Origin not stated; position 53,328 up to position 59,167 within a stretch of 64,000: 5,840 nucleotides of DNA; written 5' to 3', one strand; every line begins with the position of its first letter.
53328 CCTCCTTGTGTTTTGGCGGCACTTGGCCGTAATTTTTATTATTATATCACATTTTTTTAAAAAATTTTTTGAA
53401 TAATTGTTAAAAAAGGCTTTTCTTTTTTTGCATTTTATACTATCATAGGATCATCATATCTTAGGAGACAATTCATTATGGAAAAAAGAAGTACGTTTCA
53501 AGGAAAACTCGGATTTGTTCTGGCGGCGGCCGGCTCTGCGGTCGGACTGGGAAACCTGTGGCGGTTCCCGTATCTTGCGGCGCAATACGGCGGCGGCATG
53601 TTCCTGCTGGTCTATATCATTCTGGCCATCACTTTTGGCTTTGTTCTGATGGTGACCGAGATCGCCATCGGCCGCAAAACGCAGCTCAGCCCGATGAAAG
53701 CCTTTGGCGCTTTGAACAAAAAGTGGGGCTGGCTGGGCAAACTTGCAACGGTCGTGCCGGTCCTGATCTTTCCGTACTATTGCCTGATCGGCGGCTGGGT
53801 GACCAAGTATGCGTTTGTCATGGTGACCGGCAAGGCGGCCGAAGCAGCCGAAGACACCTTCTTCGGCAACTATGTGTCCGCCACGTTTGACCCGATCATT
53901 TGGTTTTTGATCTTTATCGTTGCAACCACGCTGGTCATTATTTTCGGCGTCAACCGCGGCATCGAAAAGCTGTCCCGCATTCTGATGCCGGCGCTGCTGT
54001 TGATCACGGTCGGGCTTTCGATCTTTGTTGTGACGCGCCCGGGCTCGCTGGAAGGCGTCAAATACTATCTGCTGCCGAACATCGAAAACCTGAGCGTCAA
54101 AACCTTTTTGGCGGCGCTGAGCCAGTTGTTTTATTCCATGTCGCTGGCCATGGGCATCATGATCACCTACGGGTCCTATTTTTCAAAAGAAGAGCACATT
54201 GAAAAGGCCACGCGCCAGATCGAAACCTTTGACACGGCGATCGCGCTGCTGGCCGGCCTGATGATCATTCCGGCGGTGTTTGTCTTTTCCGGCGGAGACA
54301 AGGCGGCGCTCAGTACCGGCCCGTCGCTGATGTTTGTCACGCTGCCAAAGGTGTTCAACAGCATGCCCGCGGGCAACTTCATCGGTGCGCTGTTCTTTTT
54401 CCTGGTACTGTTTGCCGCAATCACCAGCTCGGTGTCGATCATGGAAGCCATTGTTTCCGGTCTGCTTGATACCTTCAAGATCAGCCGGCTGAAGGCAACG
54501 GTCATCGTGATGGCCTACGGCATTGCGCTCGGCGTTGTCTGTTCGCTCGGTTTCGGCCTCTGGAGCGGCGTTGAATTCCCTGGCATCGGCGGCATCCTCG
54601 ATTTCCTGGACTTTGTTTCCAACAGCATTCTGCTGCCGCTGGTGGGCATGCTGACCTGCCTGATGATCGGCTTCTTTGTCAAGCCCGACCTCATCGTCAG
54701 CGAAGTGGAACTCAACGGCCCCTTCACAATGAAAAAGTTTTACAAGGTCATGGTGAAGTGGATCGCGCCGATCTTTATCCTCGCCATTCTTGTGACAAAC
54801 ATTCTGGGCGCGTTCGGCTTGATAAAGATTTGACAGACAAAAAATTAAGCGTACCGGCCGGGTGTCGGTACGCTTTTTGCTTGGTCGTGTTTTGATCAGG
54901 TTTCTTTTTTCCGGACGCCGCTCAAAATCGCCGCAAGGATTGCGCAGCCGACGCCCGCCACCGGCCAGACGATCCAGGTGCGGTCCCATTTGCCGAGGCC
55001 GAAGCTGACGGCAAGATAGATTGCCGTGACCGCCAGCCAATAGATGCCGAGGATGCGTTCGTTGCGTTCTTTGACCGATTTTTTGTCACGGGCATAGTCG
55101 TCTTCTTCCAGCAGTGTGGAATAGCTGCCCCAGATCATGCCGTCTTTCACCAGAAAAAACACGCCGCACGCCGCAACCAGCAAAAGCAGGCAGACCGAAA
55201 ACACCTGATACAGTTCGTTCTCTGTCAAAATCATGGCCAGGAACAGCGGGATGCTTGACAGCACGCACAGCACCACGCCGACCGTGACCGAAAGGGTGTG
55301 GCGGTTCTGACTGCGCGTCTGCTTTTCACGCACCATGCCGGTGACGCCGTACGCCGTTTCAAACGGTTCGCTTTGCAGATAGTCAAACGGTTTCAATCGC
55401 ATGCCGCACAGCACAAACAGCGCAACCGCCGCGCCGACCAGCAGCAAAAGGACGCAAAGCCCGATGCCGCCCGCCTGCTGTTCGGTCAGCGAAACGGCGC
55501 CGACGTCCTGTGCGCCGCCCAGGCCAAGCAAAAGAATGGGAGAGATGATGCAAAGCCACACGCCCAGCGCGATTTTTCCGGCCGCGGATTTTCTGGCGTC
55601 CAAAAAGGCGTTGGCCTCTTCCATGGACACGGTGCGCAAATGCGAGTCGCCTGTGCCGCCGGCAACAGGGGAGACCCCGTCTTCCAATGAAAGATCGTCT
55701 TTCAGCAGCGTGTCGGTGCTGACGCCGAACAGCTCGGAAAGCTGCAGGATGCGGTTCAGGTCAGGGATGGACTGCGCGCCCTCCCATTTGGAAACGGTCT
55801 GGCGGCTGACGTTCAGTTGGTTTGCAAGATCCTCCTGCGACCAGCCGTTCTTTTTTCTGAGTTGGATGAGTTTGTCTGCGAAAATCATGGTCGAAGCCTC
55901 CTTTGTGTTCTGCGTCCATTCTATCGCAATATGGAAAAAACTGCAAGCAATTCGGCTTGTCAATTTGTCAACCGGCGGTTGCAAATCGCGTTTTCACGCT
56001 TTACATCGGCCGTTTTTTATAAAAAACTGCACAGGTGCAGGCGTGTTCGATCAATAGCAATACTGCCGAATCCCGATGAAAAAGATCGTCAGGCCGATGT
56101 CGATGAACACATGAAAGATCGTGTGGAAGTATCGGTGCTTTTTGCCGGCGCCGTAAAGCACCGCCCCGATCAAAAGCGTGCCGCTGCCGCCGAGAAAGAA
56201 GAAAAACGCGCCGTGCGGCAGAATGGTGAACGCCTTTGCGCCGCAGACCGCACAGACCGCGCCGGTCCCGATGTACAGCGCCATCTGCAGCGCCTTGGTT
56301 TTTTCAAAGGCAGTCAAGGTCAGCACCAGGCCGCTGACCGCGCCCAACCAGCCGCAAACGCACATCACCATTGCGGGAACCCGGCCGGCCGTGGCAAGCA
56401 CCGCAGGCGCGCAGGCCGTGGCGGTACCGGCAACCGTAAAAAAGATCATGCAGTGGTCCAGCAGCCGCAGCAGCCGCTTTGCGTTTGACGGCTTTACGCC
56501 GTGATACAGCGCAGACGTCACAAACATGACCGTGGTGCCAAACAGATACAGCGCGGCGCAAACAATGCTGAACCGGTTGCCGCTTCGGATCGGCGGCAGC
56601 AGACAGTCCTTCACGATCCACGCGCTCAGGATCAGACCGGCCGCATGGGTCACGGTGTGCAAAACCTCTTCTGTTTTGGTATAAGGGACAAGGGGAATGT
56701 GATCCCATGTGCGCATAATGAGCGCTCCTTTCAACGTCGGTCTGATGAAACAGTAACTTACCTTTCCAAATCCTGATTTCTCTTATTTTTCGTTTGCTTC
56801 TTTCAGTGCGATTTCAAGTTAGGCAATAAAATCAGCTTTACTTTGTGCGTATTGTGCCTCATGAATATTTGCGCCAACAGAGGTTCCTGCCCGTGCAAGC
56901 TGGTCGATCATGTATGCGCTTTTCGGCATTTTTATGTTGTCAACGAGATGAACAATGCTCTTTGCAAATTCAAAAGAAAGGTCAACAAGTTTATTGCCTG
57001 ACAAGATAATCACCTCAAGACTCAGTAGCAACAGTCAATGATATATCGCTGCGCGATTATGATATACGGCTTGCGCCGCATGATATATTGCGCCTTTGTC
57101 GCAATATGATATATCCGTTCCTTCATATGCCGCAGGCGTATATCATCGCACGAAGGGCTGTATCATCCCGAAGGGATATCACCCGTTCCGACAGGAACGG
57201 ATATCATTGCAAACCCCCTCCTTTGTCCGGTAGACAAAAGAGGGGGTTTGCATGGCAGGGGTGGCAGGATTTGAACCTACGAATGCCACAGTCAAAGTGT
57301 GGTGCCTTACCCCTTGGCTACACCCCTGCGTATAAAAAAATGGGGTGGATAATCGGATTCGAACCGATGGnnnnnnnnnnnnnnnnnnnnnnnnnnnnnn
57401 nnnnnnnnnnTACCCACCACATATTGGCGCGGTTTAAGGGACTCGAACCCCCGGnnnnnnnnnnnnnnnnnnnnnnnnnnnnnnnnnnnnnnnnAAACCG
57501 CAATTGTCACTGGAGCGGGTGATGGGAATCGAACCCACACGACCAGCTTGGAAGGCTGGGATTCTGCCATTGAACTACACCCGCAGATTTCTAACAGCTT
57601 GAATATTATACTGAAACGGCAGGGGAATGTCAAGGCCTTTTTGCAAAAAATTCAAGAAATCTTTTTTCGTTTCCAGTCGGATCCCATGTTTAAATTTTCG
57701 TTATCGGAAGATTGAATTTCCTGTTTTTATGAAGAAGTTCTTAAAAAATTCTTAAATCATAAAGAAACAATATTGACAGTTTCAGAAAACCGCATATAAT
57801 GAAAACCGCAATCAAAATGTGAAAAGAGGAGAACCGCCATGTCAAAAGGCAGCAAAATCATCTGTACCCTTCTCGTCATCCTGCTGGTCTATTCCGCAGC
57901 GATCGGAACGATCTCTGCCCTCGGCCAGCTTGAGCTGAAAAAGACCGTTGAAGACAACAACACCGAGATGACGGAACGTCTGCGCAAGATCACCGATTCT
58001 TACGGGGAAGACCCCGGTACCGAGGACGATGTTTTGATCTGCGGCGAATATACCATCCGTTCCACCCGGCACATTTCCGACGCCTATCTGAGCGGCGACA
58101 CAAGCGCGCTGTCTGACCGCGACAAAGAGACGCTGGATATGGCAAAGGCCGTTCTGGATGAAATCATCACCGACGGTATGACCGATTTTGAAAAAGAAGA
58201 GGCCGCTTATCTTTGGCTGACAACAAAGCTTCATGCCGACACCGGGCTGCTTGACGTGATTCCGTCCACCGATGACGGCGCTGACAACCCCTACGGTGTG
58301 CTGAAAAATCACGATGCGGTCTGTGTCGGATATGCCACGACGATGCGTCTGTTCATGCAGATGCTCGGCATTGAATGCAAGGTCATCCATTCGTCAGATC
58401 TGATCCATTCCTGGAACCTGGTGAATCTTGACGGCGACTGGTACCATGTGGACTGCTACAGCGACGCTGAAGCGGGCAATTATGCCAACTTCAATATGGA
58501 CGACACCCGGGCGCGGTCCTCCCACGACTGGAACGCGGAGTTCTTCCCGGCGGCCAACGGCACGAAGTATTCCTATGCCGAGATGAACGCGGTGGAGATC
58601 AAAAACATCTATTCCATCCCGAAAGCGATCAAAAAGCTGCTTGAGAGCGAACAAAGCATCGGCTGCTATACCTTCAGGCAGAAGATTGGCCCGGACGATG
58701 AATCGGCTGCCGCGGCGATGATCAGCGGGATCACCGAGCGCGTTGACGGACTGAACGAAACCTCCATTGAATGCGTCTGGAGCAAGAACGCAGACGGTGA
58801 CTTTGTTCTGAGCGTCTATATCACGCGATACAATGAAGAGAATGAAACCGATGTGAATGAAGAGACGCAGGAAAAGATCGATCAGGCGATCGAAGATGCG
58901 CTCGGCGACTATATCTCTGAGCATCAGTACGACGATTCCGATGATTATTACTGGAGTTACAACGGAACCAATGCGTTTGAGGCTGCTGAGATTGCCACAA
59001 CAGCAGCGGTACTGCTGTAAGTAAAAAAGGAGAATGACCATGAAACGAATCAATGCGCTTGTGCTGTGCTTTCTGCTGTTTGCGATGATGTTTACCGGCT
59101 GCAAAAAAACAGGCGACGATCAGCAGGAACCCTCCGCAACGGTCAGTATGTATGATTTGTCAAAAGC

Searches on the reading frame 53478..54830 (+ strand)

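Call 52: search_protein_families(library=pfam, proteins=[window:53478-54830:+], max_evalue=0.0001)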
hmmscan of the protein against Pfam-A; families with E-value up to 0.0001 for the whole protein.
window:53478-54830:+ (451 aa): 1 family
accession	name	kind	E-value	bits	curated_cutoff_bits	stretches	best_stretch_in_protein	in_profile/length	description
PF00209.24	SNF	-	4.4e-58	197.7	27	2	145-443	182-482/524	Sodium:neurotransmitter symporter family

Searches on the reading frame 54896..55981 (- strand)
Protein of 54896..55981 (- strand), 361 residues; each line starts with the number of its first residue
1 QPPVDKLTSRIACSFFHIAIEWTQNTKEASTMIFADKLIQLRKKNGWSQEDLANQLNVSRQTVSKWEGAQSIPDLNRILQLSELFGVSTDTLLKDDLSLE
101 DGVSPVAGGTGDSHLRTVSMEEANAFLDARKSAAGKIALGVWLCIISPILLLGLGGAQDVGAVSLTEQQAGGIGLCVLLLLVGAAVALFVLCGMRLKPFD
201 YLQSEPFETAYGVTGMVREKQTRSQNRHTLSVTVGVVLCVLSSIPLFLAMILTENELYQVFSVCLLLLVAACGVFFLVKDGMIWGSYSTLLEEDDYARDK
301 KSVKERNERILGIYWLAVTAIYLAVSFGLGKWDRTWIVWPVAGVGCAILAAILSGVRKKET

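Call 52: search_protein_families(library=pfam, proteins=[window:54896-55981:-], max_evalue=0.0001)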
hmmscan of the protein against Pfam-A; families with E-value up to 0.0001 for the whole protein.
window:54896-55981:- (361 aa): 6 families
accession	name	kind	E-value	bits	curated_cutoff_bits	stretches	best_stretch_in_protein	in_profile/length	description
PF01381.28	HTH_3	-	8.7e-15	54.9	23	1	39-91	2-54/55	Helix-turn-helix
PF12844.13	HTH_19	-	4.1e-11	43.1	30.2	1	38-94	4-60/64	Helix-turn-helix domain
PF13560.12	HTH_31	-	3.4e-10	40.5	27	1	34-90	2-59/64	Helix-turn-helix domain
PF08279.18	HTH_11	-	4.6e-06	26.9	25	0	37-65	5-34/55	HTH domain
PF13443.12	HTH_26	-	4.8e-05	24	22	1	37-94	1-59/63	Cro/C1-type HTH DNA-binding domain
PF07022.19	Phage_CI_repr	-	7.1e-05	23.5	22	0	48-93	14-58/65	Bacteriophage CI repressor helix-turn-helix domain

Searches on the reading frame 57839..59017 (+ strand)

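Call 52: search_protein_families(library=pfam, proteins=[window:57839-59017:+], max_evalue=0.0001)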
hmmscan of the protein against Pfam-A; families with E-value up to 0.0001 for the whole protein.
window:57839-59017:+ (393 aa): 1 family
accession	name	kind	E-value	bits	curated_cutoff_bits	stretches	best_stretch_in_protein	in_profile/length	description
PF01841.26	Transglut_core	-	6.2e-10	39.8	23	1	104-206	2-108/108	Transglutaminase-like superfamily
